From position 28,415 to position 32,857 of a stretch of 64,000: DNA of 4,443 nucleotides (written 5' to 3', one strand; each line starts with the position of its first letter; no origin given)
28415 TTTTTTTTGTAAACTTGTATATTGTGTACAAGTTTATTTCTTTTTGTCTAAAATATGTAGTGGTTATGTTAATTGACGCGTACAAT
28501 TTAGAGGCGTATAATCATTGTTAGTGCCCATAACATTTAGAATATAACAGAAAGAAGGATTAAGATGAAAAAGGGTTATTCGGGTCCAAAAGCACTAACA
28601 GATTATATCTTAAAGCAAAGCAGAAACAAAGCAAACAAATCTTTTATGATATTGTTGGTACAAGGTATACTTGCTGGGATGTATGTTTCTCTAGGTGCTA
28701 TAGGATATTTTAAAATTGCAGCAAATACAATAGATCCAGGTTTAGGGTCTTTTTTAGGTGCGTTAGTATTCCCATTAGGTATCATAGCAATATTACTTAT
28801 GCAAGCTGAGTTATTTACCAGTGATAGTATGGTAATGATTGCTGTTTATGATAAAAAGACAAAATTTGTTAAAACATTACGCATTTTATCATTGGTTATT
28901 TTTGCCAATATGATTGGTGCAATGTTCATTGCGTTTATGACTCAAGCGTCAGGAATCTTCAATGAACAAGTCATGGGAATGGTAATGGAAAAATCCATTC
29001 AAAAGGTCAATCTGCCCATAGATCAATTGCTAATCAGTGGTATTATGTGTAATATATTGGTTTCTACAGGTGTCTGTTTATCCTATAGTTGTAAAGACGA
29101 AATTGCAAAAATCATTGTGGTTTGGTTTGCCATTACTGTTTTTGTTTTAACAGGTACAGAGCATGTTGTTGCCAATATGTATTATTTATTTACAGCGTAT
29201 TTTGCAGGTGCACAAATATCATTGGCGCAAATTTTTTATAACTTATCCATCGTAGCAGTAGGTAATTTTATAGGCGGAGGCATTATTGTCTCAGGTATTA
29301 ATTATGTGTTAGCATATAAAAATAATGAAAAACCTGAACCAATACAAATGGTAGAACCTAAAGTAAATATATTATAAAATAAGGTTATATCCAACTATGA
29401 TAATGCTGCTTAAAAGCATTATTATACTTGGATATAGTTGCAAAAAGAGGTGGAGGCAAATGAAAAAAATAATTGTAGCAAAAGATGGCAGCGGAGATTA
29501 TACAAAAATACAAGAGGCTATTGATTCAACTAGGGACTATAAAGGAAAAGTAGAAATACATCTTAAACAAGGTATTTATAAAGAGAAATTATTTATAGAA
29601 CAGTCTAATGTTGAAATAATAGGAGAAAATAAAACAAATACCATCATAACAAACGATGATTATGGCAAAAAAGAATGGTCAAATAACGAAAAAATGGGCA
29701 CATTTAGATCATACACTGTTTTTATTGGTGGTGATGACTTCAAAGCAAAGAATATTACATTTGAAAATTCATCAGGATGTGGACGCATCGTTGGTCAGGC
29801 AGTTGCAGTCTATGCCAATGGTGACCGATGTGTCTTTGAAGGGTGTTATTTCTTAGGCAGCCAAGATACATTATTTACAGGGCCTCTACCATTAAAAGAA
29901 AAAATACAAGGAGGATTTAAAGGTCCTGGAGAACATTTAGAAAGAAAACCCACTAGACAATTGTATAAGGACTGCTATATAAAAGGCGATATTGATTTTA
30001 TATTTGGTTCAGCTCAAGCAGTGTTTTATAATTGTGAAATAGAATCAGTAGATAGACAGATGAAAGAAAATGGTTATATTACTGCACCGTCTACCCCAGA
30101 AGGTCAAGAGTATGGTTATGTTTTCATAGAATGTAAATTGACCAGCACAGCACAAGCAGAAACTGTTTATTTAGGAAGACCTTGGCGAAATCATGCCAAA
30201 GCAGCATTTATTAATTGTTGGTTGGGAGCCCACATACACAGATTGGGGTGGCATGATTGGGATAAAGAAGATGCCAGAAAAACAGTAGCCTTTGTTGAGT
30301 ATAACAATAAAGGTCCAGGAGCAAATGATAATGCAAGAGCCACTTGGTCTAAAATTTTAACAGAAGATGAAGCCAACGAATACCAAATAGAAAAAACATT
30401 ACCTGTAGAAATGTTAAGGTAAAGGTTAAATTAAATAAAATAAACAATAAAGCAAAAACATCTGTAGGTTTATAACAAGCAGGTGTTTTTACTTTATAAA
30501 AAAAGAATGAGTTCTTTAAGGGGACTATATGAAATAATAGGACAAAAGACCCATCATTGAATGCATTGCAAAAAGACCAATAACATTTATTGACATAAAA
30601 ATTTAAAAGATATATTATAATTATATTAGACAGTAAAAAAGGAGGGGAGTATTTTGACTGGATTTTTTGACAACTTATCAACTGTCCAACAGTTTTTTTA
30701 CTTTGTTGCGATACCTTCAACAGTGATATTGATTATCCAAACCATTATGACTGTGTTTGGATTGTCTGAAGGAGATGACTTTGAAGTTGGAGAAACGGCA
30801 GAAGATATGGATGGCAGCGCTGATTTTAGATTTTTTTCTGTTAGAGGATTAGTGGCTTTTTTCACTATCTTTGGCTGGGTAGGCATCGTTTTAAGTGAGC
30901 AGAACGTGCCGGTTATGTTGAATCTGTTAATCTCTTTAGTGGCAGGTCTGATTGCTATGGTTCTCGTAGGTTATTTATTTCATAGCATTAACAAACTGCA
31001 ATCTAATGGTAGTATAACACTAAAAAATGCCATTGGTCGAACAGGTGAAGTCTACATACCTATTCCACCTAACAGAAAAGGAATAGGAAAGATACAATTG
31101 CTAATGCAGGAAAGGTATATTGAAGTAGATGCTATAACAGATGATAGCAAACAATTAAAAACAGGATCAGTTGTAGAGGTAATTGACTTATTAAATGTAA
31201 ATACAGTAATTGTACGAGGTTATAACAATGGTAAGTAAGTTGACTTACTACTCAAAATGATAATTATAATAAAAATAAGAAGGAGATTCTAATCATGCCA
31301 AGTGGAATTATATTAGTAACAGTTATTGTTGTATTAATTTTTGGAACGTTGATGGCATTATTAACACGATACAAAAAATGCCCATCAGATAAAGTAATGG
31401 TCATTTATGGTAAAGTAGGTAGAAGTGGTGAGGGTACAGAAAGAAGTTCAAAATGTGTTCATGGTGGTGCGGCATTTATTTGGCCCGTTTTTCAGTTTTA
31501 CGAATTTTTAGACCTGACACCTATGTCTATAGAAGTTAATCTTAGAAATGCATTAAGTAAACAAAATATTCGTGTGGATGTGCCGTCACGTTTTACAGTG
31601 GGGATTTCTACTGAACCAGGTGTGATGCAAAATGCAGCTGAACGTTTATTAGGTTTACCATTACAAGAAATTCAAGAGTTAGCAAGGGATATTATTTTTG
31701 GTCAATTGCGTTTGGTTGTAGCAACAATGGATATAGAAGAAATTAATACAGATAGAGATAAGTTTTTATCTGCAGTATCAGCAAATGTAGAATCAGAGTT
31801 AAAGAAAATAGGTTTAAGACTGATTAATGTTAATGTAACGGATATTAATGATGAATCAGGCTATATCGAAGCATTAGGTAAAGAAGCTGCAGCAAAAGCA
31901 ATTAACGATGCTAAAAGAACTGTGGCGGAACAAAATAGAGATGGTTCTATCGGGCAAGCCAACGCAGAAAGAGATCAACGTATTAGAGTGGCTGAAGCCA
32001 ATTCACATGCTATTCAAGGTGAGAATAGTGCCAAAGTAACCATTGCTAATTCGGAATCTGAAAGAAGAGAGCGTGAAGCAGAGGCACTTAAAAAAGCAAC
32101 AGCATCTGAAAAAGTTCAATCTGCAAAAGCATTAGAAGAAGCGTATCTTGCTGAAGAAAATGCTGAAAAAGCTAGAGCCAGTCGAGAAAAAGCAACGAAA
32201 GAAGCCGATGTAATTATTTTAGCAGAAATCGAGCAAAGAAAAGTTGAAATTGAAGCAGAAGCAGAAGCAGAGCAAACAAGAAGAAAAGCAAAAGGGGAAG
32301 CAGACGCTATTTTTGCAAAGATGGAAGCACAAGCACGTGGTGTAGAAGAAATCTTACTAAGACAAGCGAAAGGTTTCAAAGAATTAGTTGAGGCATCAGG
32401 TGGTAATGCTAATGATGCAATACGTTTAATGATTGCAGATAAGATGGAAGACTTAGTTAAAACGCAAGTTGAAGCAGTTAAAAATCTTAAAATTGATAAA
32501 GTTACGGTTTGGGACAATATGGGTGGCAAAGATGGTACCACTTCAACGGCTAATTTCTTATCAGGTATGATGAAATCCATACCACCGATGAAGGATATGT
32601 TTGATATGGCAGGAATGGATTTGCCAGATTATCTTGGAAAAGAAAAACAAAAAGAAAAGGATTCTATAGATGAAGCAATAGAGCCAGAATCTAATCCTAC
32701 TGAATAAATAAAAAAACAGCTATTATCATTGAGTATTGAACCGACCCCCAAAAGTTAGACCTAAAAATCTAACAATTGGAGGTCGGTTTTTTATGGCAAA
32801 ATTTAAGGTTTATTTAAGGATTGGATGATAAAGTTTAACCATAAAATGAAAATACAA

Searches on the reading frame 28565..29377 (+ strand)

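Call 80: search_protein_families(library=pfam, proteins=[window:28565-29377:+], max_evalue=0.001)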
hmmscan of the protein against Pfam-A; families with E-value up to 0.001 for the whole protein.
window:28565-29377:+ (270 aa): 1 family
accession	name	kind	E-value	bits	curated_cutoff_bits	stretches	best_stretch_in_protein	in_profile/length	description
PF01226.23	Form_Nir_trans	-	6.7e-60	202.9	34.6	1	13-247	4-239/240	Formate/nitrite transporter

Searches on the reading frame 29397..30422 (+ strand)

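Call 80: search_protein_families(library=pfam, proteins=[window:29397-30422:+], max_evalue=0.001)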
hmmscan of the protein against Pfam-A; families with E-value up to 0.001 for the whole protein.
window:29397-30422:+ (341 aa): 1 family
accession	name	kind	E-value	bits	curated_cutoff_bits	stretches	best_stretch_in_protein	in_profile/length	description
PF01095.25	Pectinesterase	-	2.1e-65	220.8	27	2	184-333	134-293/298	Pectinesterase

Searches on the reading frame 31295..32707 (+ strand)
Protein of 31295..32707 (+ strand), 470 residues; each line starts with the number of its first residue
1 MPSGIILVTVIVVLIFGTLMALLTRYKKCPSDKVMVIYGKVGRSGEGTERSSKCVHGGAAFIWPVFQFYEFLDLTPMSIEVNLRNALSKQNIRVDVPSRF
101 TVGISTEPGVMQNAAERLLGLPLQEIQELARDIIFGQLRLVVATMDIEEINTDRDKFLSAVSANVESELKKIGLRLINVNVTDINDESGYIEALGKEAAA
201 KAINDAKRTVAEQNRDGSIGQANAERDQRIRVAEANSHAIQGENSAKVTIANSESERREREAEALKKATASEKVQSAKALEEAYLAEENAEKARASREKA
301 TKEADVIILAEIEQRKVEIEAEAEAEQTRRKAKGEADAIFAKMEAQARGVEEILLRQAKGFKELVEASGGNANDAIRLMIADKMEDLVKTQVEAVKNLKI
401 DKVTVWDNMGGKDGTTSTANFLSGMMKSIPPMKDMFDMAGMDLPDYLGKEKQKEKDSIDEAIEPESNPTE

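Call 81: search_protein_families(library=pfam, proteins=[window:31295-32707:+], max_evalue=0.001)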
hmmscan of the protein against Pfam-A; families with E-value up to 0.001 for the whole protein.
window:31295-32707:+ (470 aa): 1 family
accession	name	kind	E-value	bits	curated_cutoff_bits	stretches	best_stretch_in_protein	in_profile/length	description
PF01145.31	Band_7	-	1.2e-27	97.5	23.6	1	34-214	8-175/176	SPFH domain / Band 7 family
